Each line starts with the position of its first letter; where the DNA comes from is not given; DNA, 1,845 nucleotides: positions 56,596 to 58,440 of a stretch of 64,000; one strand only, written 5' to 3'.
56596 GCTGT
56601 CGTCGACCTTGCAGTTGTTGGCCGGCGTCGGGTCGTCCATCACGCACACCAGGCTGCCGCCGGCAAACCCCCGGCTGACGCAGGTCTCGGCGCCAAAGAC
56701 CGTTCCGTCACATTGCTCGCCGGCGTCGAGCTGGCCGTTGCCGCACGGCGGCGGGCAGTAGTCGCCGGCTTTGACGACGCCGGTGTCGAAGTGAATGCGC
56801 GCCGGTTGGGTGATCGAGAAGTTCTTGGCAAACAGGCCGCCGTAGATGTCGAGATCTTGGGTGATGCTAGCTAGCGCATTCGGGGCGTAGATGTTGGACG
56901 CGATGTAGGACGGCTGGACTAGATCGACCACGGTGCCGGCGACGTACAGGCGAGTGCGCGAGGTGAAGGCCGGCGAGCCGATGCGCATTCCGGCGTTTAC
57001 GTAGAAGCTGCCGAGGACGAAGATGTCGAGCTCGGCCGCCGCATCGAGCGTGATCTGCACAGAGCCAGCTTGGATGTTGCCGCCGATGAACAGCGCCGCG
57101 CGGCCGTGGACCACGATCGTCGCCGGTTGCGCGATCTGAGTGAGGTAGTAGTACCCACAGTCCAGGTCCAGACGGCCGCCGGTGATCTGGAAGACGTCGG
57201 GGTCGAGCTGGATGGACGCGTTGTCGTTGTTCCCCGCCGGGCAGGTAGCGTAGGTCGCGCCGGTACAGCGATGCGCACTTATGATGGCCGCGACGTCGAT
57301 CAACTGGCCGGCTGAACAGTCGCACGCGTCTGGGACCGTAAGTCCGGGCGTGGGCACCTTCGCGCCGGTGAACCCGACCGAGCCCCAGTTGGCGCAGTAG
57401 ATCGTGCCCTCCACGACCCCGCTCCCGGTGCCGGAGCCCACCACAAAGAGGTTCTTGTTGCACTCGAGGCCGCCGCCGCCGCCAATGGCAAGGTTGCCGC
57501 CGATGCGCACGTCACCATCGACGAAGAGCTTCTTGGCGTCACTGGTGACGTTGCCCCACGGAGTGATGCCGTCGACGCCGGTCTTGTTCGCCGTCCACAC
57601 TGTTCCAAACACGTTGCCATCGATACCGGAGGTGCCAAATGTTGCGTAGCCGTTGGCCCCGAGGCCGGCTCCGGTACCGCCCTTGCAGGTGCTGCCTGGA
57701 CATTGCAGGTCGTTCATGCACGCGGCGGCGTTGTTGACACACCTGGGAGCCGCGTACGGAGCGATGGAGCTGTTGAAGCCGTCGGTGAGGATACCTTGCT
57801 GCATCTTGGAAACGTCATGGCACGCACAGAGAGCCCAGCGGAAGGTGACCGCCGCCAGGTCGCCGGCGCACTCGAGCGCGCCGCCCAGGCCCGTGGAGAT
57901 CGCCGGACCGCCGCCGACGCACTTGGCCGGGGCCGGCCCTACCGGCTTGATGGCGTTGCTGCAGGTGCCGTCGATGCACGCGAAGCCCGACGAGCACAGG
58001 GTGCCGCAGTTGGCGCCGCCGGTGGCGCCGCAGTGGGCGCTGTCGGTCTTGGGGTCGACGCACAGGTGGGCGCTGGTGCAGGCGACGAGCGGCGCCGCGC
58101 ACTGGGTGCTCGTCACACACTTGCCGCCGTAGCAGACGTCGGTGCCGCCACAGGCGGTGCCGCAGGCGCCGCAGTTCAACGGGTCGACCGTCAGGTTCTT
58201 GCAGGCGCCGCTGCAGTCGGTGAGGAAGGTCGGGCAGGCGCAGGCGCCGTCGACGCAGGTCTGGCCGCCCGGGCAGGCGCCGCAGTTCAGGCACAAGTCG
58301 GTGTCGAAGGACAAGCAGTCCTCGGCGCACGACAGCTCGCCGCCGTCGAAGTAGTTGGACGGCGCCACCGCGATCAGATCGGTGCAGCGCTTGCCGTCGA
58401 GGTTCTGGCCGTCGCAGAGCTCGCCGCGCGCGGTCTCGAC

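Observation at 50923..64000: Island of three very large extracellular Cys-rich repeat proteins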

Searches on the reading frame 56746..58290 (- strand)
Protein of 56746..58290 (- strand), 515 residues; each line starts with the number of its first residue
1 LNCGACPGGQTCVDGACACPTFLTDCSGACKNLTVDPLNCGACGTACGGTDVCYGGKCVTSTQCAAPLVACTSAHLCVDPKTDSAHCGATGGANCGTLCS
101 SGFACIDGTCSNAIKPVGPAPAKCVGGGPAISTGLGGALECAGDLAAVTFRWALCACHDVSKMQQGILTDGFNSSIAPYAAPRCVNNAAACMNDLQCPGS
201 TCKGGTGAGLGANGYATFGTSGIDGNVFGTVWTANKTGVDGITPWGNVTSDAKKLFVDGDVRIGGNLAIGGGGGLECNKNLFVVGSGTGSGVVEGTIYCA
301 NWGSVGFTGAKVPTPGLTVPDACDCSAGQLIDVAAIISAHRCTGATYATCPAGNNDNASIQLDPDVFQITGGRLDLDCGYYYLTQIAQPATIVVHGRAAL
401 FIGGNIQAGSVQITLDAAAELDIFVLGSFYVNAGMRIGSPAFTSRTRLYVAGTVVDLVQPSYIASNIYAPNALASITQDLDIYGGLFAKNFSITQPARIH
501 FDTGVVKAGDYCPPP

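Call 51: predict_structure(alignment_id=A2)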
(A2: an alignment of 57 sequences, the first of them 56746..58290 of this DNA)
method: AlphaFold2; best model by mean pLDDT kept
length: 515 residues; sequences in the alignment: 57
mean_pLDDT: 86.4   pTM: 0.89
mean pLDDT of the five models: 86.4, 85.0, 84.0, 83.9, 83.5
residues with pLDDT >= 90: 321; 70-90: 120; 50-70: 53; < 50: 21
segments of 3 or more residues with pLDDT < 50: 1-7, 241-250
pLDDT, mean of each block of 10 residues (from residue 1): 45 64 88 94 96 94 93 96 97 95 96 90 79 75 88 96 89 90 64 52 81 88 85 77 40 83 91 88 90 93 80 90 94 93 72 86 94 94 96 95 94 94 97 91 95 94 95 94 96 93 85 56
secondary structure, 60 per line:
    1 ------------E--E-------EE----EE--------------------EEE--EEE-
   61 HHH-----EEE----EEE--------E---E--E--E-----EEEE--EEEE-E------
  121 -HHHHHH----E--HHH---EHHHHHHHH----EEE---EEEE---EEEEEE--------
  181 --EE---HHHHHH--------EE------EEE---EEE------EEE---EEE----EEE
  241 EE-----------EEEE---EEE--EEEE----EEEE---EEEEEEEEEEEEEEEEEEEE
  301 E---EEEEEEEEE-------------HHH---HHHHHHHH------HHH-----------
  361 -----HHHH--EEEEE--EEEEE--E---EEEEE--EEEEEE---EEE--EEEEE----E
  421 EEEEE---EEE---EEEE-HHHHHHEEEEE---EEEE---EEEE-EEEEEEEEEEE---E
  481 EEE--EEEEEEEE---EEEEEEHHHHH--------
elements in order: E52-54 E57-59 E69-71 E76-78 E103-106 E109-112 H122-127 H142-149 E154-156 E160-163 E167-172 H188-193 E210-212 E216-218 E225-227 E231-233 E238-242 E254-257 E261-263 E266-269 E274-277 E281-301 E305-313 H333-340 H366-369 E372-376 E379-383 E390-394 E397-402 E406-408 E411-415 E420-425 E429-431 E435-438 H440-445 E446-450 E454-457 E461-464 E466-476 E480-483 E486-493 E497-502 H503-507

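Call 57: fold_search(model_id=the predicted structure, library=pdb)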
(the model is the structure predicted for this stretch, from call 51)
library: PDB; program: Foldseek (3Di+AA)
matches with E <= 10: 103; with E <= 0.001: 0
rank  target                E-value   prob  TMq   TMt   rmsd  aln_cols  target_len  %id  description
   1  5uyt_B                1.4e-03  0.80  0.17  0.20  20.6       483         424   13  Crystal structure of ice binding protein from an Antarctic bacterium Flavobacteriaceae (released 2017-10-25)
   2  5uyt_A                3.2e-03  0.63  0.16  0.19  20.9       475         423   12  Crystal structure of ice binding protein from an Antarctic bacterium Flavobacteriaceae (released 2017-10-25)
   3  6qvi_C                2.4e-02  0.75  0.28  0.28  13.6       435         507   14  Crystal structure of competence-associated pilin ComZ from Thermus thermophilus (released 2019-05-29)
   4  8x1l                  2.9e-02  0.75  0.17  0.35  11.7       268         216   14  Crystal structure of S96C/L132C mutant of FfIBP (released 2024-11-13)
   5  7ehk                  3.2e-02  0.72  0.19  0.39  11.2       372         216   12  Crystal structure of C107S mutant of FfIBP (released 2022-03-02)
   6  6bg8_A                3.2e-02  0.28  0.12  0.23  18.6       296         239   13  Shewanella frigidimarina ice-binding protein_1 DUF3494 Domain (released 2018-03-07)
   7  6qvi_A                3.5e-02  0.35  0.19  0.19  14.6       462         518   12  Crystal structure of competence-associated pilin ComZ from Thermus thermophilus (released 2019-05-29)
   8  4nu2                  4.7e-02  0.33  0.14  0.28  12.9       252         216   13  Crystal structure of an ice-binding protein (FfIBP) from the Antarctic bacterium, Flavobacterium frigoris PS1 (released 2014-04-16)
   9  8x1p                  7.4e-02  0.77  0.21  0.43  11.1       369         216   14  Crystal structure of G160C/S176C mutant of FfIBP (released 2024-11-13)
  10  4nu3_A                8.9e-02  0.41  0.16  0.32  16.1       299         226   11  Crystal structure of mFfIBP, a capping head region swapped mutant of ice-binding protein (released 2014-04-16)
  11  8x1o                  9.8e-02  0.47  0.19  0.37  11.4       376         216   12  Crystal structure of M249C/N270C mutant of FfIBP (released 2024-11-13)
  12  8x0z                  1.1e-01  0.25  0.15  0.28  12.7       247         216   13  Crystal structure of A101C/A120C mutant of FfIBP (released 2024-11-13)
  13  3wp9                  1.3e-01  0.63  0.19  0.36  10.4       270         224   10  Crystal structure of antifreeze protein from an Antarctic sea ice bacterium Colwellia sp. (released 2014-07-02)
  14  3uyu_B                1.5e-01  0.14  0.14  0.23  13.8       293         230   11  Structural basis for the antifreeze activity of an ice-binding protein (LeIBP) from Arctic yeast (released 2012-02-15)
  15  5b5h                  2.0e-01  0.41  0.17  0.34  12.3       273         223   13  Hydrophobic ice-binding site confer hyperactivity on antifreeze protein from a snow mold fungus (released 2016-09-28)
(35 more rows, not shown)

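Call 61: search_protein_families(library=ncbifam, proteins=[window:56746-58290:-], max_evalue=1)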
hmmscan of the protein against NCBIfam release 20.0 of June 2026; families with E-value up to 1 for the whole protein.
window:56746-58290:- (515 aa): 1 family
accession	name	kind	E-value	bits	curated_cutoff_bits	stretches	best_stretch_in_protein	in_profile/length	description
NF041328.1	C_rich_MXAN6577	subfamily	1.2e-12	47.9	100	1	2-110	41-144/145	MXAN_6577-like cysteine-rich protein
